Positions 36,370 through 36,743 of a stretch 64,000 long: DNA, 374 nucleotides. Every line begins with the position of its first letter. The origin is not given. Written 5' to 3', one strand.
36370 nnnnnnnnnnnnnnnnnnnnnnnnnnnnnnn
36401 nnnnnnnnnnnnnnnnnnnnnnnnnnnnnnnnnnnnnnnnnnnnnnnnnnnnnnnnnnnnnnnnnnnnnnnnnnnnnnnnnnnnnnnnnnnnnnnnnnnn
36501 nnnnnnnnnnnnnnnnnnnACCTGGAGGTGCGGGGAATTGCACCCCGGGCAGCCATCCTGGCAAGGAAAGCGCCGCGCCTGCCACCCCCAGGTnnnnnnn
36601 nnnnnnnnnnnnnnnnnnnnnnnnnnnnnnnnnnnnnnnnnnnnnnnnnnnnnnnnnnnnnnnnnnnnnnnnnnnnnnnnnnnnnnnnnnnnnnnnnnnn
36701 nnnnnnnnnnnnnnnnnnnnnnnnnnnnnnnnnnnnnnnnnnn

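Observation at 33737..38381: About 5-kb run of small nucleotide-metabolising genes, part of it markedly lower in GC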

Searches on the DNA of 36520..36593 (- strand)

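Call 58: build_rna_model(alignment_id=A2, structure=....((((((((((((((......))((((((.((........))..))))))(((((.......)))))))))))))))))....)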
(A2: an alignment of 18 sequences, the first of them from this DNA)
Model R1 built from alignment A2 (18 sequences, 86 columns); structure: as given.
model positions 77; base pairs 27; branch points 2; effective number of sequences 1.84; information 0.735 bits per position. Calibrated on 0.2 Mb of random sequence (short: E-values are rough).
structure used (alignment columns):
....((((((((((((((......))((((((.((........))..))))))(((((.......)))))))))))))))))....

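Call 59: search_with_rna_model(model_id=R1, sources=[window, L001, L002, L003, L004, L005, L006, L007, L008, L009, L010, L011, L012, L013, L014, L015, L016, L017, L018, L019, L021, L023, L025, L037, L050, L054, L057, L078, L082, L083, L084, L158, L159, L160], max_evalue=1)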
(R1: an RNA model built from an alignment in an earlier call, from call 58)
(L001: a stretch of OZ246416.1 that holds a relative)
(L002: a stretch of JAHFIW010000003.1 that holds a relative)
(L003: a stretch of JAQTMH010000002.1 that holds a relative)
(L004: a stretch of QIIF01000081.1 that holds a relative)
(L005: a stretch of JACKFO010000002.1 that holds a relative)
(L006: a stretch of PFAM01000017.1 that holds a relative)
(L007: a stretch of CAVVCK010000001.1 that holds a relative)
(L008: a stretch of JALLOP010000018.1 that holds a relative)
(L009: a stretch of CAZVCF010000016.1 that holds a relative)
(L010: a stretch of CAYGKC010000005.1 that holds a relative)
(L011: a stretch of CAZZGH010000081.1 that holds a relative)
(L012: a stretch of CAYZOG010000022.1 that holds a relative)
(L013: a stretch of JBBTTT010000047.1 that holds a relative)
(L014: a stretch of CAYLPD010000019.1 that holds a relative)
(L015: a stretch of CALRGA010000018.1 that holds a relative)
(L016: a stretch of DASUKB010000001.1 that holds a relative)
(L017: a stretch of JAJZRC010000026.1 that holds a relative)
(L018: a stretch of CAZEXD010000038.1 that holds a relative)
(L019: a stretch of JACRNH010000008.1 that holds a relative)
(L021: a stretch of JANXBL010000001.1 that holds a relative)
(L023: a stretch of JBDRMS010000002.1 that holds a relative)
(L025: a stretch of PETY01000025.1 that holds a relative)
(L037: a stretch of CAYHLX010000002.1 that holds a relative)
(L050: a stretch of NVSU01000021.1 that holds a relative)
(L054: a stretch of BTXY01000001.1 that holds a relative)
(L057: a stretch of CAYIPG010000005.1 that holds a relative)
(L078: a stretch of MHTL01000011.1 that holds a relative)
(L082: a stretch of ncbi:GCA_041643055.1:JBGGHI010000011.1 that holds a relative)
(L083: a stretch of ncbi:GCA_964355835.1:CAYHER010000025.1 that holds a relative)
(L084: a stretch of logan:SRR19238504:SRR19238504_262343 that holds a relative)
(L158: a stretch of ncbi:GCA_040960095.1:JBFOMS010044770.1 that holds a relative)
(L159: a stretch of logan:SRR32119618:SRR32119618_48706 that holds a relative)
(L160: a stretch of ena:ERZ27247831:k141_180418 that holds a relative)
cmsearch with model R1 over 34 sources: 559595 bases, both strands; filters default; matches with E-value up to 1: 5.
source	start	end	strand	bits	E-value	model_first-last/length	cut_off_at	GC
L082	13799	13875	+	84.4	3.7e-17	1-77/77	no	0.62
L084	5716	5791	+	74.7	7.9e-15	1-77/77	no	0.54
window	36519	36594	-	72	3.6e-14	1-77/77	no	0.68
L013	2453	2534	+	21.2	0.058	1-77/77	no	0.57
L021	12441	12511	-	16.1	0.96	1-77/77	no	0.68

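Call 61: search_with_rna_model(model_id=R1, sources=[L085, L086, L087, L088, L089, L090, L091, L092, L093, L094, L095, L096, L097, L098, L099, L100, L101, L102, L103, L104, L105, L106, L107, L108, L109, L110, L111, L112, L113, L114, L115, L116, L117, L118, L119, L120, L121, L122, L123, L124, L125, L126, L127, L128, L129, L130, L131, L132, L133, L134, L135, L136, L137, L138, L139, L140, L141, L142, L143, L144, L145, L146, L147, L148, L149, L150, L151, L152, L153, L154, L155, L156, L157], max_evalue=0.01)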
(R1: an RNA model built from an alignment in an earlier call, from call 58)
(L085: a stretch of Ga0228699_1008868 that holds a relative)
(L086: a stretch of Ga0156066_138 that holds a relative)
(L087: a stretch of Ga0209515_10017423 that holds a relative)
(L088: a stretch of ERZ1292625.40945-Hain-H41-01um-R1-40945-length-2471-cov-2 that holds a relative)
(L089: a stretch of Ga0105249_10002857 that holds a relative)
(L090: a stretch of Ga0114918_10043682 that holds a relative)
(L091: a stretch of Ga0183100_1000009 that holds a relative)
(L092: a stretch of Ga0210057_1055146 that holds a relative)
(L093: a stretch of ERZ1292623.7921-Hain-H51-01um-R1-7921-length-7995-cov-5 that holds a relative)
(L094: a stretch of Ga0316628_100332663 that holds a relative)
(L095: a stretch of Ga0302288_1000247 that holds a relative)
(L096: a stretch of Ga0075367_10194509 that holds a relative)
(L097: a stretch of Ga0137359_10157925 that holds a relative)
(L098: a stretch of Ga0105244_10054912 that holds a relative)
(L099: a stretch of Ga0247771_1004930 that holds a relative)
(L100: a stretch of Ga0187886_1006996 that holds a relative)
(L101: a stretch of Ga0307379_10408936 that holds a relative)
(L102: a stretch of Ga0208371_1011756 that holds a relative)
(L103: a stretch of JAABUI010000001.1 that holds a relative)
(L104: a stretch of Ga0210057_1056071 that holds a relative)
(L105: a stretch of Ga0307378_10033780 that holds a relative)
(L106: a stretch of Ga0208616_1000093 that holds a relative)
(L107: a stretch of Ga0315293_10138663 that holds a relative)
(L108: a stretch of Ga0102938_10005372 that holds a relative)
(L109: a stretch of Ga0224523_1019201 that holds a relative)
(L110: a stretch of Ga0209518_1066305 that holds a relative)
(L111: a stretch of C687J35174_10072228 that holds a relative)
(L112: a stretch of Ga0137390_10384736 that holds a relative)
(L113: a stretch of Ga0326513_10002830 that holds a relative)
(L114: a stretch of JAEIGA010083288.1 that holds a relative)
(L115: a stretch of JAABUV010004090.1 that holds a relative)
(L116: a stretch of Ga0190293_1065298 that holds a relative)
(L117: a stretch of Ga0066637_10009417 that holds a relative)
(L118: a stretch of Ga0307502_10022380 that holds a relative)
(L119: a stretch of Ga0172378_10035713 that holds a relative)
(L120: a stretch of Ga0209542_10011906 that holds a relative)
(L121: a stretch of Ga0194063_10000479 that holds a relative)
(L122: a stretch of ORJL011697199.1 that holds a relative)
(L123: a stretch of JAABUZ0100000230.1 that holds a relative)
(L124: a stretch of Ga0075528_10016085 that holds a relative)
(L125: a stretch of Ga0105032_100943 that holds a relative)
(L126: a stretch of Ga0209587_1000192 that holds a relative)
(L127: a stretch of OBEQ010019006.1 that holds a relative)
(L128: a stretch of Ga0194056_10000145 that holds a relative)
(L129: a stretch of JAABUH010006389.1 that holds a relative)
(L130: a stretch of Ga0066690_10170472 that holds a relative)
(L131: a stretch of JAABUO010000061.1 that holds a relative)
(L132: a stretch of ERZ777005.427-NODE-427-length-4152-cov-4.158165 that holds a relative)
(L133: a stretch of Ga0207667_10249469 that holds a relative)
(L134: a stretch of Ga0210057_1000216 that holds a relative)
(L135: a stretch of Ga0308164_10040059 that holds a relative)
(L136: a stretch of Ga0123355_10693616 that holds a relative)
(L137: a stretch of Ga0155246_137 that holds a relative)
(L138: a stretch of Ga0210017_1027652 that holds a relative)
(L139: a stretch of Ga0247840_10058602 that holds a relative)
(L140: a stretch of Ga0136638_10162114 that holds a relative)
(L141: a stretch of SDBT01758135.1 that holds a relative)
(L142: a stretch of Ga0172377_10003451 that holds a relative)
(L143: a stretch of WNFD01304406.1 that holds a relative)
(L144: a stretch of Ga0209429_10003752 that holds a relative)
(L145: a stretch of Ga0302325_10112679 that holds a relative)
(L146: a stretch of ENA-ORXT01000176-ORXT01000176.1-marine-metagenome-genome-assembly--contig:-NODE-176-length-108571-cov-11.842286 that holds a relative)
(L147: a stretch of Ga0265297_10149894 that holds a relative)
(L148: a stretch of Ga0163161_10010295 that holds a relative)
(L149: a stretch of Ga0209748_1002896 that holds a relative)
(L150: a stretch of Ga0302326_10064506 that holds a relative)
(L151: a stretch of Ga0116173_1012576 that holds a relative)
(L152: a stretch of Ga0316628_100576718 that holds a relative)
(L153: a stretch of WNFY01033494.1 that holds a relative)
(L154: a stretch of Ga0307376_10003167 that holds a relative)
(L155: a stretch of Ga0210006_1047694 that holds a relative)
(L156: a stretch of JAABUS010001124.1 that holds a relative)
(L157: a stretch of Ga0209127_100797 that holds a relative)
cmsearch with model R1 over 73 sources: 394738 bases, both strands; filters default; matches with E-value up to 0.01: 28.
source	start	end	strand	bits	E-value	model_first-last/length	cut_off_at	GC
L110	1025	1101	+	95.3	6.3e-20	1-77/77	no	0.64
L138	1690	1766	+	94.7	8.8e-20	1-77/77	no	0.69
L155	1202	1278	-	94.7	8.8e-20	1-77/77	no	0.69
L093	5142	5218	+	93.6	1.6e-19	1-77/77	no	0.62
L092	2552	2628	+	93.2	2.1e-19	1-77/77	no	0.7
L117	1673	1749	+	93.2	2.1e-19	1-77/77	no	0.7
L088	48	124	-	92.4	3.1e-19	1-77/77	no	0.64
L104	2364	2440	-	91.4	5.7e-19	1-77/77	no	0.68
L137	2252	2327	-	89.8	1.3e-18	1-77/77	no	0.58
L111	2588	2664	-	89.4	1.7e-18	1-77/77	no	0.64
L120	1350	1426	-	89.4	1.7e-18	1-77/77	no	0.64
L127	669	746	-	89.3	1.8e-18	1-77/77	no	0.56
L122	492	567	+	85.8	1.2e-17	1-77/77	no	0.66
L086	3086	3161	-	85.2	1.7e-17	1-77/77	no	0.57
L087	303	378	-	79.5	3.9e-16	1-77/77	no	0.66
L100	3975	4051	+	74.8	5.5e-15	1-77/77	no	0.66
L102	1337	1413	-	73.8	9.6e-15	1-77/77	no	0.58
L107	1608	1682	+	63.6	2.6e-12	1-77/77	no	0.61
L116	472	548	-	63.3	3.1e-12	1-77/77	no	0.64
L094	1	72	-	51.2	2.5e-09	1-73/77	3'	0.65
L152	994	1069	-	41.7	4.8e-07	1-77/77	no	0.62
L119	3541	3633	+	29.7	0.00036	1-77/77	no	0.45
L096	1129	1220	-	29.3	0.00046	1-77/77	no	0.57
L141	945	987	-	28.1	0.00091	1-77/77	no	0.77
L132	1045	1102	-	28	0.00095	1-77/77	no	0.57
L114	1072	1130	-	27.7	0.0011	1-77/77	no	0.47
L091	7124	7216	+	26.1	0.0027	1-77/77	no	0.45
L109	1743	1800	-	24.8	0.0054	1-77/77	no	0.62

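Call 89: search_with_rna_model(model_id=R1, sources=[L158, L159, L160, L161, L162, L163, L083], max_evalue=1, filters=off, show_alignments=1)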
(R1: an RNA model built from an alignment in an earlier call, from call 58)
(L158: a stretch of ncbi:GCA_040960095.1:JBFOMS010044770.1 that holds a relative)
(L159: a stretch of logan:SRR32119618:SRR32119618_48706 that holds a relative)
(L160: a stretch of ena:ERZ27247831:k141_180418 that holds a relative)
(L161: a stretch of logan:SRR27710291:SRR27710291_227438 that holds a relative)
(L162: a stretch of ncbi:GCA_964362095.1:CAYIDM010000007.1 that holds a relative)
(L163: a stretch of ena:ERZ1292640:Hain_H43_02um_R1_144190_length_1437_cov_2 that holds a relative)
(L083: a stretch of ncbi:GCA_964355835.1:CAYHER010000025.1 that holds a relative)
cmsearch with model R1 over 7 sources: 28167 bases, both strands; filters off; matches with E-value up to 1: 2.
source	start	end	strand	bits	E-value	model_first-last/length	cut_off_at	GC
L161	3839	3915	+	77.7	7.7e-17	1-77/77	no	0.62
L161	1515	1590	+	73.1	9.9e-16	1-77/77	no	0.67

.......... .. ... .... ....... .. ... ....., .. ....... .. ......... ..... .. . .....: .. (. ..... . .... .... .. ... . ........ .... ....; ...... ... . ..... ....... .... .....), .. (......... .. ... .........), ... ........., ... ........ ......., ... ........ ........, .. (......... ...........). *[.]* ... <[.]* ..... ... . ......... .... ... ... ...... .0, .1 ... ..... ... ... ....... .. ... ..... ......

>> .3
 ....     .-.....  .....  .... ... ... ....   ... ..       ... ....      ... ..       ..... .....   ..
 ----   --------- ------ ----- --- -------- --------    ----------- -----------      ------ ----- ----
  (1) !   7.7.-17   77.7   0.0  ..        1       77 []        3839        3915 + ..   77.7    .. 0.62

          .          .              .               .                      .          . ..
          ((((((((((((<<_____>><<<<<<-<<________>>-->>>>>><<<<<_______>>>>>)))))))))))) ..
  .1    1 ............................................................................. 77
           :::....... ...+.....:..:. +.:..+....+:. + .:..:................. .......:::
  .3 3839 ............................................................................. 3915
